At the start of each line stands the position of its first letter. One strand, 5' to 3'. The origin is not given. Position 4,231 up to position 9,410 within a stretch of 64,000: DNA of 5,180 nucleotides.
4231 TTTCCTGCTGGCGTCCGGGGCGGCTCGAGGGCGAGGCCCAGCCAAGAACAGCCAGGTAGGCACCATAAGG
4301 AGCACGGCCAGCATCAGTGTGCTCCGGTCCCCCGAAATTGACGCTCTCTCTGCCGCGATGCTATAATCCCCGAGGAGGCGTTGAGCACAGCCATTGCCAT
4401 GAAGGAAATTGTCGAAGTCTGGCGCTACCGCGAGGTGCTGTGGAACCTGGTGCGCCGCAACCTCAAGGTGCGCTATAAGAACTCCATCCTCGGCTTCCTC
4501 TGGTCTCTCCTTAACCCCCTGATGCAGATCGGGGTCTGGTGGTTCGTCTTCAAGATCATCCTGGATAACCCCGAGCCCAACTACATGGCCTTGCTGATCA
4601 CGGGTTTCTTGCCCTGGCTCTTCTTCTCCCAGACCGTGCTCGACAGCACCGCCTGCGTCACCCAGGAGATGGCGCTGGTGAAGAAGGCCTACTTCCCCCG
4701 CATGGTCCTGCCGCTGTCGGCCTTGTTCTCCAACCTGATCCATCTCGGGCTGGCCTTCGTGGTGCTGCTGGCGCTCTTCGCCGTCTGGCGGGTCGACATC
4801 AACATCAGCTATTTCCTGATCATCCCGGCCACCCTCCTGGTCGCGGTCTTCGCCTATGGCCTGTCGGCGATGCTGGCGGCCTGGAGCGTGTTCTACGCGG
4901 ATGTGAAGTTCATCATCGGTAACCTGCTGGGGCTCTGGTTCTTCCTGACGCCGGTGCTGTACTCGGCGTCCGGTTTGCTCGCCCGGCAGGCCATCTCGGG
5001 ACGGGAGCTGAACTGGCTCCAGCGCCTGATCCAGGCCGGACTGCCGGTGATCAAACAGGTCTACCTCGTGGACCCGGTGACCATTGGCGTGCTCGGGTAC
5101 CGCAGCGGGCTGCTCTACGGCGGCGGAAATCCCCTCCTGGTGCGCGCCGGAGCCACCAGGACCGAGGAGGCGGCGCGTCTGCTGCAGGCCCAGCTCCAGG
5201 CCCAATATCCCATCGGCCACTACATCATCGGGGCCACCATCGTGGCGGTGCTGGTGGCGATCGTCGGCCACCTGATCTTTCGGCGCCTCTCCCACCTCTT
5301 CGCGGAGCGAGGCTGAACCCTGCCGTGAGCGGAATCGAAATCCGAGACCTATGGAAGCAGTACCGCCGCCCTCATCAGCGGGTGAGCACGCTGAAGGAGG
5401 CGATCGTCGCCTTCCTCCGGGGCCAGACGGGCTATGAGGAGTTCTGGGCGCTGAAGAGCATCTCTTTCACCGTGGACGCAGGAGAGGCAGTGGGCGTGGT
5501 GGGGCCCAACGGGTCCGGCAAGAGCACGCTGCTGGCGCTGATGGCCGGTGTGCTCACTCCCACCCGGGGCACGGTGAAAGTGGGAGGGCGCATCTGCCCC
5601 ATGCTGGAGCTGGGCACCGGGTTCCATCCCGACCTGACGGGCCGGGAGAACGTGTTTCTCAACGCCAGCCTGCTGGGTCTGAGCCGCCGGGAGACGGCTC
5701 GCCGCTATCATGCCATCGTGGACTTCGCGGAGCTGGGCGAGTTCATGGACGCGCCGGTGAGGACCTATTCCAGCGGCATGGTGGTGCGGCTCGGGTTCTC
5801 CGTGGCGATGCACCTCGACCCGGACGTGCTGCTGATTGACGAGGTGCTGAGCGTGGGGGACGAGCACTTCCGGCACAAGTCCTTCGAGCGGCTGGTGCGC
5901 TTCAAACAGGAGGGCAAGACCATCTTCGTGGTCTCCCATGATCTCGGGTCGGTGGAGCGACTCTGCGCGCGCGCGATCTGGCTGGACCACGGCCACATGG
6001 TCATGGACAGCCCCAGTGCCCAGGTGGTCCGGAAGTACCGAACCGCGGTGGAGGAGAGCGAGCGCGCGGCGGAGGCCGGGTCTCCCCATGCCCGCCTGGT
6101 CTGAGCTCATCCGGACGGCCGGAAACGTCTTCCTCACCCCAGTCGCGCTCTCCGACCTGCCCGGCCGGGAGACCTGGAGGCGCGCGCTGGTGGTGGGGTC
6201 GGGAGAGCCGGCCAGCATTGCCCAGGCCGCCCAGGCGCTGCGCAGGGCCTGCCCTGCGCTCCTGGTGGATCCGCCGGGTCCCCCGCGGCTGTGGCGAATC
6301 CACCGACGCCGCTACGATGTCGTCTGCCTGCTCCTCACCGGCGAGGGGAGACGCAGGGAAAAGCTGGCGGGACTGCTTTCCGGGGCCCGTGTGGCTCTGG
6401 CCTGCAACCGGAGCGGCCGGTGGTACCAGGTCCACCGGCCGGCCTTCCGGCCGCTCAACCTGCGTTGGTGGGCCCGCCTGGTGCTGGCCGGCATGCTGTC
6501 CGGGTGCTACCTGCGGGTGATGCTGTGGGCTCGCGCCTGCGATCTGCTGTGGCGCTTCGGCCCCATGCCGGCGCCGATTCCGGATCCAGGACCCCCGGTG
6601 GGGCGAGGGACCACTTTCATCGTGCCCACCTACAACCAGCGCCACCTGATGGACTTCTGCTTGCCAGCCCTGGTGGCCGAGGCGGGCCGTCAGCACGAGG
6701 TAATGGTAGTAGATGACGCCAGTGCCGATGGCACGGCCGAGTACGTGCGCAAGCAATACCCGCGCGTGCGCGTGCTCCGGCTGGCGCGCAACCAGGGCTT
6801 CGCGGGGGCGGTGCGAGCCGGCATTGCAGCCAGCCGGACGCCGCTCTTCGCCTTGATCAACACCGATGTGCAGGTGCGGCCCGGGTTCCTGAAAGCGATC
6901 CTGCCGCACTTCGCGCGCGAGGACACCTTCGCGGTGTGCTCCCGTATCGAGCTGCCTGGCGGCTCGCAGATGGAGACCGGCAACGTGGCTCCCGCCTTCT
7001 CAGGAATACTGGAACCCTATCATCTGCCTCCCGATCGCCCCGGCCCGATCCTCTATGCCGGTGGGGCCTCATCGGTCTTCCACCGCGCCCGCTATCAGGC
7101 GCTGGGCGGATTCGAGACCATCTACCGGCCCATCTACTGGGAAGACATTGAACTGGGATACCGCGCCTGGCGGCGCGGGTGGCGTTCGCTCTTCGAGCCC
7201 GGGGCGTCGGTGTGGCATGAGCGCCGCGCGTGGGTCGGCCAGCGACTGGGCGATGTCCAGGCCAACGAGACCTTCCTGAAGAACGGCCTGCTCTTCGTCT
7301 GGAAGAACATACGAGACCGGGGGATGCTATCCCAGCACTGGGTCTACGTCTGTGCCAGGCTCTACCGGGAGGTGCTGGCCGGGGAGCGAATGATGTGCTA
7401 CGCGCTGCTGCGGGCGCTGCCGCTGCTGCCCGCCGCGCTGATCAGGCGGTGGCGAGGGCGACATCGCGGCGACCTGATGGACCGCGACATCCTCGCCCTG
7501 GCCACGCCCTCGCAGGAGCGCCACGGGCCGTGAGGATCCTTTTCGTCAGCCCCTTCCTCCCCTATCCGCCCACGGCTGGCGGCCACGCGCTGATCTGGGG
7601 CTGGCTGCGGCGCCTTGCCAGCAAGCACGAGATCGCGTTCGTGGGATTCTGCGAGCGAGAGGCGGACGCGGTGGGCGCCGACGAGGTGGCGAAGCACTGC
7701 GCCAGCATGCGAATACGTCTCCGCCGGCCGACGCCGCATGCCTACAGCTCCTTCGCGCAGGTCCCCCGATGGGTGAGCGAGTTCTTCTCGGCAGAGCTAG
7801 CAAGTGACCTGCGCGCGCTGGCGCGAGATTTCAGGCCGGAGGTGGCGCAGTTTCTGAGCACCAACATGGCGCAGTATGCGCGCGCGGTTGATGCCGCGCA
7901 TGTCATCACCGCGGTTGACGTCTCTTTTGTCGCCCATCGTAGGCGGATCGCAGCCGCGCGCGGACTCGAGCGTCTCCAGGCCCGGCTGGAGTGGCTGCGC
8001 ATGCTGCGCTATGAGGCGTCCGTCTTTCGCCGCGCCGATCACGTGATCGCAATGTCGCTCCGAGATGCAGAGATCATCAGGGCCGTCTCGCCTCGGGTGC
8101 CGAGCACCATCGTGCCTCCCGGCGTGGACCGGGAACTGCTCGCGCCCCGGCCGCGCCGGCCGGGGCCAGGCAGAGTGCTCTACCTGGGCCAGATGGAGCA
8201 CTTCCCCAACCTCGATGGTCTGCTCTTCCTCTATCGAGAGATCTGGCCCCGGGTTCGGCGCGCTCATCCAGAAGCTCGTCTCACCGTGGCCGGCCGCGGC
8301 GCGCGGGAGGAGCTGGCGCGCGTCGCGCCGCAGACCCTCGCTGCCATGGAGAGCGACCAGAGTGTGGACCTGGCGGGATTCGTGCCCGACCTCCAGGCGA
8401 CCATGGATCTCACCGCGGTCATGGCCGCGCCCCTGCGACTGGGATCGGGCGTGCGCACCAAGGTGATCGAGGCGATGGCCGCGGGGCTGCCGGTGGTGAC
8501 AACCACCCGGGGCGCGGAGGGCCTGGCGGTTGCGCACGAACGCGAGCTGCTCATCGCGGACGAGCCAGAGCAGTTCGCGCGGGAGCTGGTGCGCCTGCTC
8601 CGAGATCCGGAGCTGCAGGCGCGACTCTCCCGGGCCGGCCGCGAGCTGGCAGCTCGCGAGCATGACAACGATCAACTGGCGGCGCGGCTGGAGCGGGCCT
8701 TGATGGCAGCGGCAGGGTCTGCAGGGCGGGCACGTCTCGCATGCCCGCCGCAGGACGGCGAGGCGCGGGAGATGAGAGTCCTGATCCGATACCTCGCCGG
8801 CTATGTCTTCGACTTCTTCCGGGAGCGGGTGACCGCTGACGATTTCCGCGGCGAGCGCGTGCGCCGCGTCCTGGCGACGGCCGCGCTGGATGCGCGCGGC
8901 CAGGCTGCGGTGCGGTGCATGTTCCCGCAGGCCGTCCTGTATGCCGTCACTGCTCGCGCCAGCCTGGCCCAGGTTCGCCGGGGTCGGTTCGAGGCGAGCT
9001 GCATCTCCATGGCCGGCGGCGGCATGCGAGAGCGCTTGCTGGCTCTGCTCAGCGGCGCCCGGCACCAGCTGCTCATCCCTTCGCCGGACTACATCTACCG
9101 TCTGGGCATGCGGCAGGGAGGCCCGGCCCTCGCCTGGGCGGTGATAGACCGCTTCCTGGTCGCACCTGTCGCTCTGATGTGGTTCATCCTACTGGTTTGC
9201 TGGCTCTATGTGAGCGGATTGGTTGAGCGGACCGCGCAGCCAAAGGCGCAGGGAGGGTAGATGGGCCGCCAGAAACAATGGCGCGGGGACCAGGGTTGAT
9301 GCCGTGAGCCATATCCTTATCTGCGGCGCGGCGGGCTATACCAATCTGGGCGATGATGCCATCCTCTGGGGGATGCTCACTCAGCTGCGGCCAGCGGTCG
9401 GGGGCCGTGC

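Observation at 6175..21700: A ~110-aa module resembling the N-terminal half of GT9 heptosyltransferases recurs six times, always followed by a hydrophobic helix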

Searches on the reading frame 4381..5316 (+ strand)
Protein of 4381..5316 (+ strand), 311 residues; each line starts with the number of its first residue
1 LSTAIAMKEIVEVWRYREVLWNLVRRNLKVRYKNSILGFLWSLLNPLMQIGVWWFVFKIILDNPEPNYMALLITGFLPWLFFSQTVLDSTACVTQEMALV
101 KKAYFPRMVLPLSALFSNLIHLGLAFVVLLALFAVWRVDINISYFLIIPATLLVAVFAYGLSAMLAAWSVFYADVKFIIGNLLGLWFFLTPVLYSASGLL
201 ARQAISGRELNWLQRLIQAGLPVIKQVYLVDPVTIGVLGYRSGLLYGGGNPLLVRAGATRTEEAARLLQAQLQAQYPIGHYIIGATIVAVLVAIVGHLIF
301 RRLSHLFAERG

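Call 75: search_protein_families(library=ncbifam, proteins=[window:4381-5316:+], max_evalue=0.00001)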
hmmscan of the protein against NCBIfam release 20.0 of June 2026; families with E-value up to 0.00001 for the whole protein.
window:4381-5316:+ (311 aa): 1 family
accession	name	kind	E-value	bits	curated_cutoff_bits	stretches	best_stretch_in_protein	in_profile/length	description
NF050109.1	galactan_ABC_perm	equivalog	1.7e-16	60.5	380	1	4-204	8-208/272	galactan export ABC transporter permease subunit Wzm/RfbD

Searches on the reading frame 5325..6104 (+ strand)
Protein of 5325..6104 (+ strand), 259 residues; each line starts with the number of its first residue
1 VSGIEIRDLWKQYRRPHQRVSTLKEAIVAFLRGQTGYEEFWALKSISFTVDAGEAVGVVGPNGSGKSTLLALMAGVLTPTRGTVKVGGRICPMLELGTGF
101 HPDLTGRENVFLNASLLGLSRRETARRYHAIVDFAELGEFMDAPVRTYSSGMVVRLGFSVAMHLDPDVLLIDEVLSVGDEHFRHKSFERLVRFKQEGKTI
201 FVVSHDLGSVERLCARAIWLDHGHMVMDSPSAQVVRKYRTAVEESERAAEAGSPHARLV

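Call 75: search_protein_families(library=ncbifam, proteins=[window:5325-6104:+], max_evalue=0.00001)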
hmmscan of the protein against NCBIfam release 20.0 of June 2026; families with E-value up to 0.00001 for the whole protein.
window:5325-6104:+ (259 aa): 176 families (the best 25 are shown)
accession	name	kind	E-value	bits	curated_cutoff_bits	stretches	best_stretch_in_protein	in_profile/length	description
NF010065.0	PRK13545.1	equivalog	2.6e-63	214.5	538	1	11-243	12-239/549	teichoic acids export protein ATP-binding subunit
NF010066.0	PRK13546.1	equivalog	2.4e-56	191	320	1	4-249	5-245/264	teichoic acids export ABC transporter ATP-binding subunit TagH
NF050108.1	galactan_ABC_ATP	equivalog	3.5e-54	183.6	400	1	41-240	43-242/244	galactan export ABC transporter ATP-binding subunit Wzt/RfbE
TIGR01188.1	drrA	subfamily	3.9e-38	131.4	312.45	2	102-231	79-208/302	daunorubicin resistance ABC transporter, ATP-binding protein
NF010060.0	PRK13537.1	equivalog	4.4e-33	114.5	521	1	20-230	8-229/314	nodulation factor ABC transporter ATP-binding protein NodI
NF010059.0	PRK13536.1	equivalog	4.6e-32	111.1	549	1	20-230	36-257/342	nodulation factor ABC transporter ATP-binding protein NodI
TIGR01288.1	nodI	equivalog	4.3e-30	104.8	424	1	42-230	19-219/303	nodulation factor ABC transporter ATP-binding protein NodI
TIGR04521.1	ECF_ATPase_2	equivalog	6.7e-27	94.3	330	2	39-89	17-67/279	energy-coupling factor transporter ATPase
NF033858.1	ABC2_perm_RbbA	equivalog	1.9e-25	89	1050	2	102-243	352-494/909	ribosome-associated ATPase/putative transporter RbbA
TIGR03375.1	type_I_sec_LssB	subfamily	2.9e-23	82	693.1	2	41-88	481-528/696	type I secretion system permease/ATPase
TIGR04520.1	ECF_ATPase_1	equivalog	8.8e-23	81.1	315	2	39-88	14-63/269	energy-coupling factor transporter ATPase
TIGR01166.1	cbiO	subfamily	1.1e-22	80.4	211.8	2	41-89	6-54/190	cobalt ABC transporter, ATP-binding protein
NF007739.0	PRK10419.1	subfamily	1.2e-22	80.8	354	2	116-236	119-241/268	nickel ABC transporter ATP-binding protein NikE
TIGR02673.1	FtsE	equivalog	2.5e-22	79.6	264.85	2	36-89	10-64/214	cell division ATP-binding protein FtsE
TIGR01186.1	proV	subfamily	3.8e-22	78.9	326.6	1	42-226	8-209/363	betaine/proline/choline family ABC transporter ATP-binding protein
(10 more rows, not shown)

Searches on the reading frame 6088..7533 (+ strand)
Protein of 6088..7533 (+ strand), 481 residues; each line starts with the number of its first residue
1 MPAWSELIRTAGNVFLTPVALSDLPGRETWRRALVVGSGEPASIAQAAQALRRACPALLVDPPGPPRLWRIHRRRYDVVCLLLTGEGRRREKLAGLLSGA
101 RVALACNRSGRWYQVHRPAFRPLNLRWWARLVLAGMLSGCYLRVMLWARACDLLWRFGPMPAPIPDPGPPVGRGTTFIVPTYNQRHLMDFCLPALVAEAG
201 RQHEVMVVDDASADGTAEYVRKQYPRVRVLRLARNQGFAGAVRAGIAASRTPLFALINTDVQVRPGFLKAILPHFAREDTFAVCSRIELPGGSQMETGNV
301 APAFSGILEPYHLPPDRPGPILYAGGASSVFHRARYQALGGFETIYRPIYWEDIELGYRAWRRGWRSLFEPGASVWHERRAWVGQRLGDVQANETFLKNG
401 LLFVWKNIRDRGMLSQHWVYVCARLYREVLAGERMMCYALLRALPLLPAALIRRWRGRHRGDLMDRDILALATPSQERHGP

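Call 3: search_protein_families(library=pfam, proteins=[window:6088-7533:+], max_evalue=1)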
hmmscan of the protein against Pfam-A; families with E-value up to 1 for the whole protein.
window:6088-7533:+ (481 aa): 5 families
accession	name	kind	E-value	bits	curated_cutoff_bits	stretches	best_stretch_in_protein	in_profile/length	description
PF00535.33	Glycos_transf_2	-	4.3e-23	82.5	23.3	1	177-287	2-116/168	Glycosyl transferase family 2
PF13641.12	Glyco_tranf_2_3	-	7.7e-18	65.8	27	1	175-381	3-215/230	Glycosyltransferase like family 2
PF13506.12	Glyco_transf_21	-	3.3e-05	23.9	21.7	1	245-378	25-155/174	Glycosyl transferase family 21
PF13632.12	Glyco_trans_2_3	-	0.00012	22.3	27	1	255-408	3-129/198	Glycosyl transferase family group 2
PF13704.12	Glyco_tranf_2_4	-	0.034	15.1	27.5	1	199-237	17-53/98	Glycosyl transferase family 2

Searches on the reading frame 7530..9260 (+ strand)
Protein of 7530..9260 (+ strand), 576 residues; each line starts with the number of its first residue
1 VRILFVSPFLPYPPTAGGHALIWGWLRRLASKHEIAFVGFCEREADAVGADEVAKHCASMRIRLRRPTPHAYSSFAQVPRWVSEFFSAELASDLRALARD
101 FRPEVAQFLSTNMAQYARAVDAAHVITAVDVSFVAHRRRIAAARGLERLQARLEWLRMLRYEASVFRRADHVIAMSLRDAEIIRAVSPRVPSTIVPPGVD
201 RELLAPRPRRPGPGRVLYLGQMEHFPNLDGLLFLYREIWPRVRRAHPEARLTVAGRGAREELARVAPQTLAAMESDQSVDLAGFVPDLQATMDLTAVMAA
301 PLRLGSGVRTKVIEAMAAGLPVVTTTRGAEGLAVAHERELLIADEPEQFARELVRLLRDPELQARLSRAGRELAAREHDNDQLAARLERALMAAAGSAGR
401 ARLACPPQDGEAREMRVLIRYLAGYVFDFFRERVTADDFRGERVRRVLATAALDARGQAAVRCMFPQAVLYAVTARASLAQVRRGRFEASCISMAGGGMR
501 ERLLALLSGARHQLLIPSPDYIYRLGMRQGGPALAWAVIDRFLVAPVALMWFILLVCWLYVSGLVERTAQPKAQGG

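Call 3: search_protein_families(library=pfam, proteins=[window:7530-9260:+], max_evalue=1)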
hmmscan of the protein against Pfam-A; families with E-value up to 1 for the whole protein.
window:7530-9260:+ (576 aa): 5 families
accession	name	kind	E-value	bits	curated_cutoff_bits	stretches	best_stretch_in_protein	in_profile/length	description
PF13692.12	Glyco_trans_1_4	-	1.9e-26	93.4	27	1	215-359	3-142/142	Glycosyl transferases group 1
PF00534.26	Glycos_transf_1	-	1.3e-14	54.6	26.4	1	210-372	12-171/172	Glycosyl transferases group 1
PF13524.12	Glyco_trans_1_2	-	6.2e-10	39.6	25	1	245-388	11-143/144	Glycosyl transferase-like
PF13439.12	Glyco_transf_4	-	2.4e-05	24.9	28.5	1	79-202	47-169/170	Glycosyltransferase Family 4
PF20293.4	MC6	-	0.19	12.2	27.2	1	545-570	45-70/76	ABC-three component (ABC-3C) system Middle Component 6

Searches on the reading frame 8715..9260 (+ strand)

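Call 5: search_protein_families(library=pfam, proteins=[window:8715-9257:+], max_evalue=10)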
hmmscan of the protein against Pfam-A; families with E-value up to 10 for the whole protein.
seq(181 aa): 1 family
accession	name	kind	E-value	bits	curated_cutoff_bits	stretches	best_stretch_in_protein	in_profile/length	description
PF20293.4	MC6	-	0.04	14.3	27.2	1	149-175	44-70/76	ABC-three component (ABC-3C) system Middle Component 6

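Call 54: search_protein_families(library=ncbifam, proteins=[window:8772-9260:+], max_evalue=1)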
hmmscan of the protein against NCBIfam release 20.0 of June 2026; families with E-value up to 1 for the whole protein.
window:8772-9260:+ (162 aa): 1 family
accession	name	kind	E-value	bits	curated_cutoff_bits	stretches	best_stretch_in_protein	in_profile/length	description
NF000263.1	MATE_multi_NorM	equivalog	0.031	13.7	950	1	81-148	160-222/459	multidrug efflux MATE transporter NorM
